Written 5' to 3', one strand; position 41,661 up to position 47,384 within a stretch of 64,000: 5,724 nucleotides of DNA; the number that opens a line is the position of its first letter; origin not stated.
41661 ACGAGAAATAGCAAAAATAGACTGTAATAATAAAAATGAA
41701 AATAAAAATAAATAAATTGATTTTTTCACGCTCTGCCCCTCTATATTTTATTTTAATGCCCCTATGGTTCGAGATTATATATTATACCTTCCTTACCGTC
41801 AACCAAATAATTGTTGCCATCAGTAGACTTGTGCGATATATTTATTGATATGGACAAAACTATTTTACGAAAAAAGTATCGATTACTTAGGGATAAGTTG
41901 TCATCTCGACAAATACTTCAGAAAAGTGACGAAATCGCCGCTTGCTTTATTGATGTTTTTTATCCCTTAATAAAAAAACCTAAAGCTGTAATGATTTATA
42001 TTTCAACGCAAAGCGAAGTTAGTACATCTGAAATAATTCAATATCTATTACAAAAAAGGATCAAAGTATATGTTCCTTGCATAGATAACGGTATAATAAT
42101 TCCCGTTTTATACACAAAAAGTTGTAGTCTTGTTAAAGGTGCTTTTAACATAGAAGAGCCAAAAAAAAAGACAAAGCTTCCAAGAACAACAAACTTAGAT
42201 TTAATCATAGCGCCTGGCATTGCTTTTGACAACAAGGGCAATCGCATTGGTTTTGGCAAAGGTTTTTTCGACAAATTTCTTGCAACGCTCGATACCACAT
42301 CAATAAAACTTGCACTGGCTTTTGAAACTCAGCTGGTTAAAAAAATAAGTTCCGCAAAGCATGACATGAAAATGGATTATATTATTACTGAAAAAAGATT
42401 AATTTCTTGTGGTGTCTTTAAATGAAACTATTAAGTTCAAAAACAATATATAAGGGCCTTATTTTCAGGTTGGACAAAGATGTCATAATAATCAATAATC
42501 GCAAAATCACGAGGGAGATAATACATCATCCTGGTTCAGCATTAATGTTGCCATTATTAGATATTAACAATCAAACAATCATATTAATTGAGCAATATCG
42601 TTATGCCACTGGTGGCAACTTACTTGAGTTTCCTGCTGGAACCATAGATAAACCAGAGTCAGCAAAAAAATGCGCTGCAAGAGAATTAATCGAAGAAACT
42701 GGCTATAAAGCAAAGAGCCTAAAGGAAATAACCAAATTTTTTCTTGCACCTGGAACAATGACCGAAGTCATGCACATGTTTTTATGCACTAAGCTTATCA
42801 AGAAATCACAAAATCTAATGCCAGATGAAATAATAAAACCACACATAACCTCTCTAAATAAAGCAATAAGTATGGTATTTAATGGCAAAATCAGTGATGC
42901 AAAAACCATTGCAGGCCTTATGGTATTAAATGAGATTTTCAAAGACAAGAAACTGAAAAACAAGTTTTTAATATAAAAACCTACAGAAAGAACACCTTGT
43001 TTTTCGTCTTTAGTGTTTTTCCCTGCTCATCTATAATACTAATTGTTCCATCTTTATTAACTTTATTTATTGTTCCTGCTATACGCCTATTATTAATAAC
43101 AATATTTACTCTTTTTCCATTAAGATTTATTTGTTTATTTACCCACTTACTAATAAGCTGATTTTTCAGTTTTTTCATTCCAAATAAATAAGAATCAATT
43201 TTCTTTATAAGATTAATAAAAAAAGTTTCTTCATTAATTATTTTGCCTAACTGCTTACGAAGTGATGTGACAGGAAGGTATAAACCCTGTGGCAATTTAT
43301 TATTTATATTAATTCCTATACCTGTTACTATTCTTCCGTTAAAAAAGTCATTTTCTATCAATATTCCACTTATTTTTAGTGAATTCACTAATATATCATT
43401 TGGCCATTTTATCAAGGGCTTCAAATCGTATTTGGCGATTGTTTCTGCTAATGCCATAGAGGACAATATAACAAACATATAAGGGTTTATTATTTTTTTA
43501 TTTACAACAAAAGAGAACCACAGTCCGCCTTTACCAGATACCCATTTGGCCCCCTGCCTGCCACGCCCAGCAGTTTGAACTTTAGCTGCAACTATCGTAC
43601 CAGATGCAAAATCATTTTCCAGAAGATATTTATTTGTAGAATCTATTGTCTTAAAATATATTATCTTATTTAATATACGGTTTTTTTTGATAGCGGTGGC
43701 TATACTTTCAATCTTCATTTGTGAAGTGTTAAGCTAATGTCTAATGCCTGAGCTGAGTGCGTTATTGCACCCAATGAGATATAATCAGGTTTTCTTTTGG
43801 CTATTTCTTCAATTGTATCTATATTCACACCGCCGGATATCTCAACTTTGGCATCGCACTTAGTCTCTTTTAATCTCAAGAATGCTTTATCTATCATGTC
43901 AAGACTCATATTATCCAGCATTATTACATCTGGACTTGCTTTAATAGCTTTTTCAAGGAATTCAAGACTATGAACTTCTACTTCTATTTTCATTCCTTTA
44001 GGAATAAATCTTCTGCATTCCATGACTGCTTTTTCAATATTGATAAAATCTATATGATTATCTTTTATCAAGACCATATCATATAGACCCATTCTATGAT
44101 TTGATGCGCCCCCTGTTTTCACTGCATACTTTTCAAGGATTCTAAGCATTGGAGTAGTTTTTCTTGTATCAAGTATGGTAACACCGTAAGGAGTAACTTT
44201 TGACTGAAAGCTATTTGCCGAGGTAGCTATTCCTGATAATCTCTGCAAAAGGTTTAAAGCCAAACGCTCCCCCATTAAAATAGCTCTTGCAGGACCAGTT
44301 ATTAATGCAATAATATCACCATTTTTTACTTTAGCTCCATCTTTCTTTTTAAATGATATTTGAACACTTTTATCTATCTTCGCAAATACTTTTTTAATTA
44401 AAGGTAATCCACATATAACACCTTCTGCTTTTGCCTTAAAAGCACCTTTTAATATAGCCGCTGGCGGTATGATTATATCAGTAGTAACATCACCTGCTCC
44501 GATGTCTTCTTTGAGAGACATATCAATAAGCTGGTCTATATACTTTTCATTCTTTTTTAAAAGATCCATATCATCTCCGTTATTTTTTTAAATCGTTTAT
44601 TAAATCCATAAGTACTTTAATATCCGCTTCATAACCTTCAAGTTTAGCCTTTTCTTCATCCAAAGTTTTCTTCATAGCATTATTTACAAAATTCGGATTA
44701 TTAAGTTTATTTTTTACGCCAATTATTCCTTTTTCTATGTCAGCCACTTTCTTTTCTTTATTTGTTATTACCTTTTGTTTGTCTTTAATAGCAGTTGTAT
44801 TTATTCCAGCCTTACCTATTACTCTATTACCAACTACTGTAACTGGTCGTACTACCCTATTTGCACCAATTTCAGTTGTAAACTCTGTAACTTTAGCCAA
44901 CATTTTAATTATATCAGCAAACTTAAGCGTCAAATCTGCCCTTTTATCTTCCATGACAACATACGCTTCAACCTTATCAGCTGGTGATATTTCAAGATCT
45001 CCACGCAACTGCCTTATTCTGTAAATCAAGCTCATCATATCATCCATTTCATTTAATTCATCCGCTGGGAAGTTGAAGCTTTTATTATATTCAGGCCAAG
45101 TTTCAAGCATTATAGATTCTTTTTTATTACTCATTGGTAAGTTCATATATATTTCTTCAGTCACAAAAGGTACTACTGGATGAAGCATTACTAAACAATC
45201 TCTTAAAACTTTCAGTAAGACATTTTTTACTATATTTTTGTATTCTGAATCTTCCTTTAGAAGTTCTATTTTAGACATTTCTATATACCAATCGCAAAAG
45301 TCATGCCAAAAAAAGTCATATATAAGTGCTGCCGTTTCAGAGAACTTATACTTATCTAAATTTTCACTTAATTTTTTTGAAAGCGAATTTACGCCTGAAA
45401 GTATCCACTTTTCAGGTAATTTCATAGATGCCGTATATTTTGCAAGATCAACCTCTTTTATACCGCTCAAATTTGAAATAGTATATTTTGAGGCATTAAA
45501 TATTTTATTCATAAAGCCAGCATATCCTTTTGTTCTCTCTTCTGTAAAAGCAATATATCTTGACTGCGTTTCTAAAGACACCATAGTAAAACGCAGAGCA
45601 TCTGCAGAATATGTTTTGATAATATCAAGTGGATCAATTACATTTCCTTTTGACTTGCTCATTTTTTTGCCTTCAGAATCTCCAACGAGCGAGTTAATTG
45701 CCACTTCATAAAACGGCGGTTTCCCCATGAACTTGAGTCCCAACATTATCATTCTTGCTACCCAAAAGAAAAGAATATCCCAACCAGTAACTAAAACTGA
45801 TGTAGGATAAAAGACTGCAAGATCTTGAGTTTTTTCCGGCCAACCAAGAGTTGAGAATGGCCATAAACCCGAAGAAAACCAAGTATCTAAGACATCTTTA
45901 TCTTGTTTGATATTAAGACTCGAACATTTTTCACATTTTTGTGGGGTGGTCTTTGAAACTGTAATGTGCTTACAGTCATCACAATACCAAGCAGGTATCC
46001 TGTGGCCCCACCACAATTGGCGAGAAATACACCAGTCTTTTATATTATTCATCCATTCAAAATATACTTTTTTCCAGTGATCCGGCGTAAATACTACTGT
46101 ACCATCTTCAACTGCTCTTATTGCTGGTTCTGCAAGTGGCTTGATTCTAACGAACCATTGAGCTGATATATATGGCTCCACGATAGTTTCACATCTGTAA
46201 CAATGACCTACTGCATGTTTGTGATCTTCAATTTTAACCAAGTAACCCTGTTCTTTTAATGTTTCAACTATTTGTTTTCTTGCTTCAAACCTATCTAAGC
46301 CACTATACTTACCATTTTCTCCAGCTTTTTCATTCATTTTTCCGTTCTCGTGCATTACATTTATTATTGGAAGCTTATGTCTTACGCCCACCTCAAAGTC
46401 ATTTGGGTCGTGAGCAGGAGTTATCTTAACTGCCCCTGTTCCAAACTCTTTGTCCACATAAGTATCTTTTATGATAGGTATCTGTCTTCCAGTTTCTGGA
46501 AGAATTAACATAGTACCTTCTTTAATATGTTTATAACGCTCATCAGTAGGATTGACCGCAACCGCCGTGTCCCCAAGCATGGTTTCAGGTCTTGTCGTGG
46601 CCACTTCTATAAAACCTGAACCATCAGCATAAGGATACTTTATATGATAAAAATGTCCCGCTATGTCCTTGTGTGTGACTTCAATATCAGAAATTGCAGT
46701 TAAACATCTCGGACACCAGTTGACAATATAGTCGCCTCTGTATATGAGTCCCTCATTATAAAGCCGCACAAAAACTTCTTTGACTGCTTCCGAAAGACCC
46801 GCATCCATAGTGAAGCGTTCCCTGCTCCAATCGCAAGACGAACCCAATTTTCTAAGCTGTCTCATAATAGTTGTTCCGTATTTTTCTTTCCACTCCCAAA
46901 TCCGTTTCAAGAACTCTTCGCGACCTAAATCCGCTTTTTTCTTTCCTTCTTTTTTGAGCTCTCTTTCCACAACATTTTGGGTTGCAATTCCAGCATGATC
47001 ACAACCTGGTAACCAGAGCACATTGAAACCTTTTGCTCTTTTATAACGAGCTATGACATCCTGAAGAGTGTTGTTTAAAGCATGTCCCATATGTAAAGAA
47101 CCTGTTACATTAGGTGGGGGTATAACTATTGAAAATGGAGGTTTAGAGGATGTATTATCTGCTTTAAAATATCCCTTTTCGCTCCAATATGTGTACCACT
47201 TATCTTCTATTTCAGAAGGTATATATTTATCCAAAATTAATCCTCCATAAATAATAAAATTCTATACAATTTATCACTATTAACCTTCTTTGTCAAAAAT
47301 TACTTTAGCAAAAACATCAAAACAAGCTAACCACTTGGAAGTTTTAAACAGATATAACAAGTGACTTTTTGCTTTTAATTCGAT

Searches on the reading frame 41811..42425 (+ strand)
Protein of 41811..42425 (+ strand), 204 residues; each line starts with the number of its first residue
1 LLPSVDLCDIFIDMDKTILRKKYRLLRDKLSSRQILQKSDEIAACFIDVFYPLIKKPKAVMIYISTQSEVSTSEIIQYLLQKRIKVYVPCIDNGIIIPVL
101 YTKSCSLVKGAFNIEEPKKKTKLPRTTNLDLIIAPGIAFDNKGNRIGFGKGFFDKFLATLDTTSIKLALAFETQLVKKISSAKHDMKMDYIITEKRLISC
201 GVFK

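Call 52: search_protein_families(library=pfam, proteins=[window:41811-42425:+], max_evalue=0.00001)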
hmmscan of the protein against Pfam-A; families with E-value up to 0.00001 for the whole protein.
window:41811-42425:+ (204 aa): 1 family
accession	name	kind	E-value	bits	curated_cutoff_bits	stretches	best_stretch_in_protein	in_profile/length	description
PF01812.26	5-FTHF_cyc-lig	-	1e-37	130.3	27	1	16-194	1-186/186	5-formyltetrahydrofolate cyclo-ligase family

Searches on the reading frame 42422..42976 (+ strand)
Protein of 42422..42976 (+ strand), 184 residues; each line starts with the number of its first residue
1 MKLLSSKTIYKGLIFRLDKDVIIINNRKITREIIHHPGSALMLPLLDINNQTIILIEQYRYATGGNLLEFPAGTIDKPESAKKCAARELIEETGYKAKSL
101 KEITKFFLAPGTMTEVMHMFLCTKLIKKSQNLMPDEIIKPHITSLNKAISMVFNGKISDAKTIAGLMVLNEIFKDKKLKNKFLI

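Call 52: search_protein_families(library=pfam, proteins=[window:42422-42976:+], max_evalue=0.00001)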
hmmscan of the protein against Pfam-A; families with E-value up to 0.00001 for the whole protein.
window:42422-42976:+ (184 aa): 1 family
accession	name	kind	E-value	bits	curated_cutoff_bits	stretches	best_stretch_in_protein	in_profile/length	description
PF00293.34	NUDIX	-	1.2e-13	51.7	21.1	1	40-161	6-129/134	NUDIX domain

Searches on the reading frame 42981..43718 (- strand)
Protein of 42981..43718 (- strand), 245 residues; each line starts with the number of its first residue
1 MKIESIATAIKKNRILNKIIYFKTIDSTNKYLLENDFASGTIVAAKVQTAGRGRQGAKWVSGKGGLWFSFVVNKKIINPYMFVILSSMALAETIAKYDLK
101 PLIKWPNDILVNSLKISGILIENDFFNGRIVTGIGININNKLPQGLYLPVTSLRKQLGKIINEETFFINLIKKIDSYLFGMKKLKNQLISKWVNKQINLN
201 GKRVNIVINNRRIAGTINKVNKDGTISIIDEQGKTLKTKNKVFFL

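Call 52: search_protein_families(library=pfam, proteins=[window:42981-43718:-], max_evalue=0.00001)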
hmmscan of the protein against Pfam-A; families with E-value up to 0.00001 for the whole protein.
window:42981-43718:- (245 aa): 1 family
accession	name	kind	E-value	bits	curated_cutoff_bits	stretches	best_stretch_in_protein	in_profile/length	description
PF03099.24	BPL_LplA_LipB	-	1.3e-20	74.1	21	1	22-134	2-126/133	Biotin/lipoate A/B protein ligase family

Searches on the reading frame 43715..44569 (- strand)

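Call 52: search_protein_families(library=pfam, proteins=[window:43715-44569:-], max_evalue=0.00001)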
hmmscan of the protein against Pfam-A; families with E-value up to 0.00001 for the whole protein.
window:43715-44569:- (284 aa): 2 families
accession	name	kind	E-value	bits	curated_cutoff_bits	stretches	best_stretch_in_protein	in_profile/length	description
PF01729.25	QRPTase_C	-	5.5e-56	189.4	23.1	1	114-280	1-168/169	Quinolinate phosphoribosyl transferase, C-terminal domain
PF02749.22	QRPTase_N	-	3e-21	75.9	27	1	27-112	1-82/82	Quinolinate phosphoribosyl transferase, N-terminal domain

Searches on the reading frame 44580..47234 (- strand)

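Call 52: search_protein_families(library=pfam, proteins=[window:44580-47234:-], max_evalue=0.00001)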
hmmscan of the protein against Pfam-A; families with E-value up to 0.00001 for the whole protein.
window:44580-47234:- (884 aa): 6 families
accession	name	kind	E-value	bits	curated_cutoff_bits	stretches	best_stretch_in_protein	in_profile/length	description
PF00133.28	tRNA-synt_1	-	2.4e-151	504.6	22.7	1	12-557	1-407/414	tRNA synthetases class I (I, L, M and V)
PF08264.19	Anticodon_1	-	7.1e-39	133.5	25.1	1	608-757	1-146/148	Anticodon-binding domain of tRNA ligase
PF09334.17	tRNA-synt_1g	-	1.8e-22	80.1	20.1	2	41-187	8-136/391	tRNA synthetases class I (M)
PF13603.12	tRNA-synt_1_2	-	1.2e-12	48.2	25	1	234-303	80-149/185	Leucyl-tRNA synthetase, editing domain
PF10458.14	Val_tRNA-synt_C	-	3e-07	31.1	25.9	1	821-882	4-65/66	Valyl tRNA synthetase tRNA binding arm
PF01406.26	tRNA-synt_1e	-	3.9e-07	30.2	27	0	521-566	250-294/301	tRNA synthetases class I (C) catalytic domain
